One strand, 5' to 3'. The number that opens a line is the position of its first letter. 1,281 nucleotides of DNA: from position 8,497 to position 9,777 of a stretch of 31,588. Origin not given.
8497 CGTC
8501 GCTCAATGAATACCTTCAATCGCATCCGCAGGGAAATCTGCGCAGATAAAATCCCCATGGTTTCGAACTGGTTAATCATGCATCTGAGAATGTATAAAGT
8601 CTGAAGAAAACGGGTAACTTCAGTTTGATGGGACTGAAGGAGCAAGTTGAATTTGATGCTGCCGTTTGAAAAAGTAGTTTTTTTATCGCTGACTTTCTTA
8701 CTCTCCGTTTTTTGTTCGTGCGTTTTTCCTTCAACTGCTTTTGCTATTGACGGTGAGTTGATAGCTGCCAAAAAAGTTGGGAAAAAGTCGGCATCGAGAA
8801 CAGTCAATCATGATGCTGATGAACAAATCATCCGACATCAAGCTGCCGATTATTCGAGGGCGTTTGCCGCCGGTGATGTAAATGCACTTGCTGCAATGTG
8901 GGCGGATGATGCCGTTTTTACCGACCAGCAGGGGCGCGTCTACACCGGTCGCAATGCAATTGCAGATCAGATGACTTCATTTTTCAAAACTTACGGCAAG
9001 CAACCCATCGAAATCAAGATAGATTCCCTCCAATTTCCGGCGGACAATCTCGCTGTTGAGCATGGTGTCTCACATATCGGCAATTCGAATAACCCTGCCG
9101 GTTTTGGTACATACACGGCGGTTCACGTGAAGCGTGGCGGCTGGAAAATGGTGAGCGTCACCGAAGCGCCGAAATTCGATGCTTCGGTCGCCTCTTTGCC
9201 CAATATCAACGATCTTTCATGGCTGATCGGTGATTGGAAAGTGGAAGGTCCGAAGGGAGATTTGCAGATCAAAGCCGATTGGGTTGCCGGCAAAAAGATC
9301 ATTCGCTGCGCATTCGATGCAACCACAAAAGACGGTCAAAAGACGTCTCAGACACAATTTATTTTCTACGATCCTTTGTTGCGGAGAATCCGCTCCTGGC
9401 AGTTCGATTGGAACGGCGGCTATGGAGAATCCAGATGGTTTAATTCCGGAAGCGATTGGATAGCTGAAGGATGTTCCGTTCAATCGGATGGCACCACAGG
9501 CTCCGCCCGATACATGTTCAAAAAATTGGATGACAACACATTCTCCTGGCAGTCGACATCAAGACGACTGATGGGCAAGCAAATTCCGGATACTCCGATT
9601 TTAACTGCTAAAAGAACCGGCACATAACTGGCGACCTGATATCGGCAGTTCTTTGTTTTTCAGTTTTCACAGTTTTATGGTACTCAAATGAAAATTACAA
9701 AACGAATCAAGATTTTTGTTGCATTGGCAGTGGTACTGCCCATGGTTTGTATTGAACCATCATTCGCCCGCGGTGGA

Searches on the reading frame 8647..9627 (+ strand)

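Call 34: search_protein_families(library=pfam, proteins=[window:8647-9627:+], max_evalue=0.01)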
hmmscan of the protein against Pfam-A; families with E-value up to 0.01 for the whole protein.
window:8647-9627:+ (326 aa): 5 families
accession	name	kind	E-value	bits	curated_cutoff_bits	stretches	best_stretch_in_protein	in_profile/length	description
PF14534.12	DUF4440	-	2.6e-12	47.5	25.2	1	62-168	1-107/107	Domain of unknown function (DUF4440)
PF12680.13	SnoaL_2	-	2.3e-10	41.4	27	1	68-165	3-97/102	SnoaL-like domain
PF13474.12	SnoaL_3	-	2.6e-06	28.2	22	1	63-169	2-112/121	SnoaL-like domain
PF13577.12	SnoaL_4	-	4e-05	24.1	24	1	58-113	5-61/126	SnoaL-like domain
PF02136.26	NTF2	-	0.0003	21.6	21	1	68-128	8-64/116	Nuclear transport factor 2 (NTF2) domain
